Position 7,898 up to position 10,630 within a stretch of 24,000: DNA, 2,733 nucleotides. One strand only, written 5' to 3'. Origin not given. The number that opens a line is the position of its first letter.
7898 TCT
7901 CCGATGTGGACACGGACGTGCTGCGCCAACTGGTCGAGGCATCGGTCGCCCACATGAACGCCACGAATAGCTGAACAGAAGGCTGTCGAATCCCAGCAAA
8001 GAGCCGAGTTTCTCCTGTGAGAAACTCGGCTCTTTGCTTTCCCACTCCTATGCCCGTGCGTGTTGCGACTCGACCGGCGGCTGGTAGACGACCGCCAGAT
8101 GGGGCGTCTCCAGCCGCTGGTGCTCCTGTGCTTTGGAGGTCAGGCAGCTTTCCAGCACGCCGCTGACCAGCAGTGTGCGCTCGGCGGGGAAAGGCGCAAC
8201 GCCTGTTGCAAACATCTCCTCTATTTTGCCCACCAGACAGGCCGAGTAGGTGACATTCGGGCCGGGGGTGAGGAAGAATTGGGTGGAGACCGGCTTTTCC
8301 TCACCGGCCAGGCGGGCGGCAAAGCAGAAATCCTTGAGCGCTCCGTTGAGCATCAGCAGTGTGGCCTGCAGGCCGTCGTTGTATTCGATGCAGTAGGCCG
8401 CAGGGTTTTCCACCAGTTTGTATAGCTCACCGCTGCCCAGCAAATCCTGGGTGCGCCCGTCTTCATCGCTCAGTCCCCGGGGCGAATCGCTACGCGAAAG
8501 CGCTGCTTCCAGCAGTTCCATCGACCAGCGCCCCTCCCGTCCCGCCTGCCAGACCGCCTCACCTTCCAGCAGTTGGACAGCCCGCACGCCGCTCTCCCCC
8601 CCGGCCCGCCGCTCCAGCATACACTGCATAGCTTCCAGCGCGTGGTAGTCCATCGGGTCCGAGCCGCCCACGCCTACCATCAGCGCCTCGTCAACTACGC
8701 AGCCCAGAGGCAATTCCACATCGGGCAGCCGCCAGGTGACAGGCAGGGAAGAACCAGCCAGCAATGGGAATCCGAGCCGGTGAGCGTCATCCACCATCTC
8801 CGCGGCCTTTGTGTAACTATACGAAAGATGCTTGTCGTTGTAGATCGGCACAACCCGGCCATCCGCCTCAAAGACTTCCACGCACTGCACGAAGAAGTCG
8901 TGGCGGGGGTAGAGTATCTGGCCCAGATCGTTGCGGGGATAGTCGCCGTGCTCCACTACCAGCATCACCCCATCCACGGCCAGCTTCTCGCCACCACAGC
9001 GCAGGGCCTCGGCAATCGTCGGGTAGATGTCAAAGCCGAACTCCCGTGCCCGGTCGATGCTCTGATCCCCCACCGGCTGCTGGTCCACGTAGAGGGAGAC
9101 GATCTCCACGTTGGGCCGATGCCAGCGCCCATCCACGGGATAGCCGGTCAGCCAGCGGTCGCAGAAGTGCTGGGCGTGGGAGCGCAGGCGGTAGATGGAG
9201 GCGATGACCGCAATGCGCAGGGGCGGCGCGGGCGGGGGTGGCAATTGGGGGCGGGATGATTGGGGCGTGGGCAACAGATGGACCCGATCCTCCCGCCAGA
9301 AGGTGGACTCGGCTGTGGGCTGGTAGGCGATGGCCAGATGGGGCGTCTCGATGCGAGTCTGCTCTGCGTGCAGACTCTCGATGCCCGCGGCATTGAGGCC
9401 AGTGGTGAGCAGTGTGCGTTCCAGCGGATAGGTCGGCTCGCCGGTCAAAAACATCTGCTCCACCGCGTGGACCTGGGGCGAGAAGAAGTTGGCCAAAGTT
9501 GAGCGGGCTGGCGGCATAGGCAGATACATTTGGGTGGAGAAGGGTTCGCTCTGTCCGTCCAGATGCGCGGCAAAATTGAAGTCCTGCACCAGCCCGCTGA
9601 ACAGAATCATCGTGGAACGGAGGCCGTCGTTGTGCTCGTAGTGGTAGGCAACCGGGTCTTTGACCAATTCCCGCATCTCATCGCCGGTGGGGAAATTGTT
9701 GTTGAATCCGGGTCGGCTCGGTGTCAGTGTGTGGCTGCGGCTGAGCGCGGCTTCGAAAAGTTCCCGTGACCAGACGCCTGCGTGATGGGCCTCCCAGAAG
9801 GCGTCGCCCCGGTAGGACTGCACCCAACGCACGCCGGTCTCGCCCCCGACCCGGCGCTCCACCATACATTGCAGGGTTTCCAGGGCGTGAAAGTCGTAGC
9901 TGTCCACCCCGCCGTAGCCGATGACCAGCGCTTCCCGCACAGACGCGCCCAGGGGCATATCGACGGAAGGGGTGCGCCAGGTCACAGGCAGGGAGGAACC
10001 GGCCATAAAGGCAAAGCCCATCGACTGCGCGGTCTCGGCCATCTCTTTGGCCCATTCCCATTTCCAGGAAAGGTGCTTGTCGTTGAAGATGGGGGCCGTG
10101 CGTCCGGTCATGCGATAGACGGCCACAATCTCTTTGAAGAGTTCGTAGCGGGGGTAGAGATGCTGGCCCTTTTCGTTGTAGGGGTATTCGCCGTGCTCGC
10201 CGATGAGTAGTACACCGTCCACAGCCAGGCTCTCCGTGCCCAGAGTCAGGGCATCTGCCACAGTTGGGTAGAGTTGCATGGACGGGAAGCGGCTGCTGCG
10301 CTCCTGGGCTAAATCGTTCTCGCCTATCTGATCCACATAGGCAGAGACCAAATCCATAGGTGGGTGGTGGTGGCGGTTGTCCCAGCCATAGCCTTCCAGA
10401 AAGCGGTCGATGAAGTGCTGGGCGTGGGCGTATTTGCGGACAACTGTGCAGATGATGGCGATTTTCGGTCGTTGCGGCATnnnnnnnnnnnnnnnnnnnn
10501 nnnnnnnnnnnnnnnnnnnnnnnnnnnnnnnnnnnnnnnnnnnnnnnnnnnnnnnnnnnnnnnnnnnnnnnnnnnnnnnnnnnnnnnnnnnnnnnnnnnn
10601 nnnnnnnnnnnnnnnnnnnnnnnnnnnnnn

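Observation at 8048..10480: Tandem-duplicated, fused, dehydrogenase-like protein lacking a dinucleotide-binding glycine motif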

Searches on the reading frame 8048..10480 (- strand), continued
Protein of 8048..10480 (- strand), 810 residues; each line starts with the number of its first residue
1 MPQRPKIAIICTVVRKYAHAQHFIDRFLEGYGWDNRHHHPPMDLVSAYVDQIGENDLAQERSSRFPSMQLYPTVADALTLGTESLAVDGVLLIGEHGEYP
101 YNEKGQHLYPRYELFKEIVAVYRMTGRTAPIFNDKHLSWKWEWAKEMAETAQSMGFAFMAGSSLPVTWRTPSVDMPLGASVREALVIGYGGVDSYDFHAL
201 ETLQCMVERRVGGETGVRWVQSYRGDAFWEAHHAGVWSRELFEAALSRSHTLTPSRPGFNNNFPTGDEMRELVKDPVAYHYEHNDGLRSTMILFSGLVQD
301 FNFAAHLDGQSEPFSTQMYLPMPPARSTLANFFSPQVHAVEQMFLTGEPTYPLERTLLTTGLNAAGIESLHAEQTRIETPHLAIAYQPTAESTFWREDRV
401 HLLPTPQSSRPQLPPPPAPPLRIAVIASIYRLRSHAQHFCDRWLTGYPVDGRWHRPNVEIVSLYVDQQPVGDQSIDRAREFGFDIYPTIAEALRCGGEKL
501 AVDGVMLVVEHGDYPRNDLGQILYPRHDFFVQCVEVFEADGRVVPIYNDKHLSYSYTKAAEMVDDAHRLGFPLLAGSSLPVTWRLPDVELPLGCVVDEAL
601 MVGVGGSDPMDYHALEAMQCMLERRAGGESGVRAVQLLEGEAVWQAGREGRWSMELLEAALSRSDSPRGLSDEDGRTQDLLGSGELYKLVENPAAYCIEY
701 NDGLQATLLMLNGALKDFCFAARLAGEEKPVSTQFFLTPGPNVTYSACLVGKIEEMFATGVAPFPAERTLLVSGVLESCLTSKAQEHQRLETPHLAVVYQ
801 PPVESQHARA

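Call 85: fold_search(model_id=the predicted structure, library=pdb)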
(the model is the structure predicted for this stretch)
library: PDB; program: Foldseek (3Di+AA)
matches with E <= 10: 1054; with E <= 0.001: 313
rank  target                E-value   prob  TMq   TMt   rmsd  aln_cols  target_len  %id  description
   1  6nor_A                2.5e-12  1.00  0.29  0.63   7.5       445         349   15  Crystal structure of GenD2 from gentamicin A biosynthesis in complex with NAD (released 2019-05-15)
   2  6nor_C                9.3e-12  1.00  0.29  0.64   7.2       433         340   15  Crystal structure of GenD2 from gentamicin A biosynthesis in complex with NAD (released 2019-05-15)
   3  6nor_E                2.8e-11  1.00  0.28  0.63   7.3       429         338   16  Crystal structure of GenD2 from gentamicin A biosynthesis in complex with NAD (released 2019-05-15)
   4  4l9r                  5.2e-11  1.00  0.29  0.63   7.8       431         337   10  Crystal Structure of apo A12K/D35S mutant myo-inositol dehydrogenase from Bacillus subtilis (released 2013-09-04)
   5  3db2_C                8.3e-11  1.00  0.28  0.59   7.9       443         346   13  Crystal structure of a putative nadph-dependent oxidoreductase (dhaf_2064) from desulfitobacterium hafniense dcb-2 at  (released 2008-06-24)
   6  5b3u_B                8.8e-11  1.00  0.26  0.57   8.2       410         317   12  Crystal structure of biliverdin reductase in complex with NADP+ from Synechocystis sp. PCC 6803 (released 2017-02-15)
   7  6nor_B                9.3e-11  1.00  0.28  0.62   7.5       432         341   16  Crystal structure of GenD2 from gentamicin A biosynthesis in complex with NAD (released 2019-05-15)
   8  5b3t_A                1.1e-10  1.00  0.25  0.54   8.6       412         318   12  Crystal structure of apo-form biliverdin reductase from Synechocystis sp. PCC 6803 (released 2017-02-15)
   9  3ntq_A                1.3e-10  1.00  0.29  0.63   6.3       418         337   10  Crystal structure of K97V mutant myo-inositol dehydrogenase from Bacillus subtilis with bound cofactor NAD (released 2010-09-15)
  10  4hkt_A                1.6e-10  1.00  0.28  0.63   7.8       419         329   11  Crystal structure of a putative myo-inositol dehydrogenase from Sinorhizobium meliloti 1021 (Target PSI-012312) (released 2012-12-19)
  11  3ezy_B                1.7e-10  1.00  0.29  0.63   7.2       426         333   10  Crystal structure of probable dehydrogenase TM_0414 from Thermotoga maritima (released 2009-01-13)
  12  4hkt_B                1.7e-10  1.00  0.27  0.61   7.1       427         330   11  Crystal structure of a putative myo-inositol dehydrogenase from Sinorhizobium meliloti 1021 (Target PSI-012312) (released 2012-12-19)
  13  1rye_B                1.8e-10  1.00  0.25  0.48  13.5       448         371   13  Crystal Structure of the Shifted Form of the Glucose-Fructose Oxidoreductase from Zymomonas mobilis (released 2005-02-15)
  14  3cea_C                2.1e-10  1.00  0.28  0.61   6.9       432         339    9  Crystal structure of myo-inositol 2-dehydrogenase (NP_786804.1) from Lactobacillus plantarum at 2.40 A resolution (released 2008-03-11)
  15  4mie_A                2.2e-10  1.00  0.29  0.65   7.6       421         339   11  Crystal Structure of apo myo-inositol dehydrogenase from Lactobacillus casei (released 2015-03-04)
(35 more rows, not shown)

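Call 86: find_encoding_contigs(protein=P0003, flank=8000, max_places=2)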
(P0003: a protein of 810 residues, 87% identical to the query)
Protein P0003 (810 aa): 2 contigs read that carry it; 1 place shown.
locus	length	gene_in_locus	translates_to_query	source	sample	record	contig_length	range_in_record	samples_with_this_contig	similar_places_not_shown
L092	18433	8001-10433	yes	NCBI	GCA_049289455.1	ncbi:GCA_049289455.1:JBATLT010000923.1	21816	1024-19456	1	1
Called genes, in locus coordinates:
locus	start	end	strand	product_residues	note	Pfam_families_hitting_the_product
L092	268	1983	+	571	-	PF00496:SBP_bac_5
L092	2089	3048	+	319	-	PF19300:BPD_transp_1_N (weak), PF00528:BPD_transp_1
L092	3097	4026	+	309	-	PF12911:OppC_N (weak), PF00528:BPD_transp_1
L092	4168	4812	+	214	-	PF02311:AraC_binding (weak), PF07883:Cupin_2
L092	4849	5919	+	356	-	PF01408:GFO_IDH_MocA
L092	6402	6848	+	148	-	PF12900:Pyridox_ox_2, PF01243:PNPOx_N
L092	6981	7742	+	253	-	PF05721:PhyH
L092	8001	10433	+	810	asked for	-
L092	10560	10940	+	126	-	PF00903:Glyoxalase, PF12681:Glyoxalase_2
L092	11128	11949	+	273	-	-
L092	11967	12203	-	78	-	PF23455:DUF7129 (faint)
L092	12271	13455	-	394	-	PF01408:GFO_IDH_MocA, PF02894:GFO_IDH_MocA_C, PF22725:GFO_IDH_MocA_C3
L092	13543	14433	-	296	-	PF04909:Amidohydro_2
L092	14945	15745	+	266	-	PF05721:PhyH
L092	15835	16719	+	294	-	PF01408:GFO_IDH_MocA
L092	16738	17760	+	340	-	PF01408:GFO_IDH_MocA, PF22725:GFO_IDH_MocA_C3, PF02894:GFO_IDH_MocA_C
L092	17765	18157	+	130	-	PF00903:Glyoxalase, PF13468:Glyoxalase_3 (weak), PF13669:Glyoxalase_4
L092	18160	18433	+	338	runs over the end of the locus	PF01408:GFO_IDH_MocA, PF02894:GFO_IDH_MocA_C, PF22725:GFO_IDH_MocA_C3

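Call 87: find_encoding_contigs(protein=P0006, flank=8000, max_places=2)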
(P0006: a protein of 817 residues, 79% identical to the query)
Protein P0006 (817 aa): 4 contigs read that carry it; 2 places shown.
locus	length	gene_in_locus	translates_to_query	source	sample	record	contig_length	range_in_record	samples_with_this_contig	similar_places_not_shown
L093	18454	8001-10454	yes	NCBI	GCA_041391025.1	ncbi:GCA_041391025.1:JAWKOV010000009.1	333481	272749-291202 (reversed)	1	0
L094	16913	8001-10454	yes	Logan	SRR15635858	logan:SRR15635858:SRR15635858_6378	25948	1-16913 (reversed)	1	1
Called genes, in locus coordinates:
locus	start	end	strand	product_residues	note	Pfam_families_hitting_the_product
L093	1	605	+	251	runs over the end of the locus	PF01553:Acyltransferase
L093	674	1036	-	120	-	-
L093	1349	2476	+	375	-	PF00154:RecA_N, PF06745:ATPase (faint), PF08423:Rad51, PF27531:MT3502_N, PF21096:RecA_C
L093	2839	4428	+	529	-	PF01590:GAF, PF13185:GAF_2, PF13492:GAF_3, PF07730:HisKA_3, PF02518:HATPase_c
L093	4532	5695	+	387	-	PF01702:TGT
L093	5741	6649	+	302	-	PF12849:PBP_like_2, PF03466:LysR_substrate (faint), PF13531:SBP_bac_11, PF12727:PBP_like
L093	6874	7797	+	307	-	PF05721:PhyH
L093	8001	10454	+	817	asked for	-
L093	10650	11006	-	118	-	PF00111:Fer2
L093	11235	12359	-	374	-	PF07143:AttH, PF17186:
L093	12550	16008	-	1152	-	PF00873:ACR_tran, PF02355:SecD_SecF_C (faint)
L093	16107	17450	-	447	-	PF25919:BSH_CusB (faint), PF25954:Beta-barrel_RND_2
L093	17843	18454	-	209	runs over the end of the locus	PF00440:TetR_N, PF17932:TetR_C_24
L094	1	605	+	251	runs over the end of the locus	PF01553:Acyltransferase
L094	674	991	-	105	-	-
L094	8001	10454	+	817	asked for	-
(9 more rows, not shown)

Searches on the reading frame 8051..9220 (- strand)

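Call 6: search_protein_families(library=pfam, proteins=[window:8051-9190:-], max_evalue=1)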
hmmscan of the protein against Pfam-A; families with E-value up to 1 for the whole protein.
window:8051-9190:- (380 aa): 1 family
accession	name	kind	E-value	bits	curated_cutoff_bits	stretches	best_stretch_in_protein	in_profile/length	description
PF11011.13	DUF2849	-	0.099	13.8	22.5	1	204-233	5-33/86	Protein of unknown function (DUF2849)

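Call 7: search_protein_families(library=ncbifam, proteins=[window:8051-9220:-], max_evalue=1)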
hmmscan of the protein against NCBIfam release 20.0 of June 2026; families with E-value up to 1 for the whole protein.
window:8051-9220:- (390 aa): 1 family
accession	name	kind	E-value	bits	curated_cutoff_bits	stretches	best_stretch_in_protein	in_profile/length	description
TIGR00858.1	bioF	equivalog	0.1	11.3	426.45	1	108-150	152-193/365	8-amino-7-oxononanoate synthase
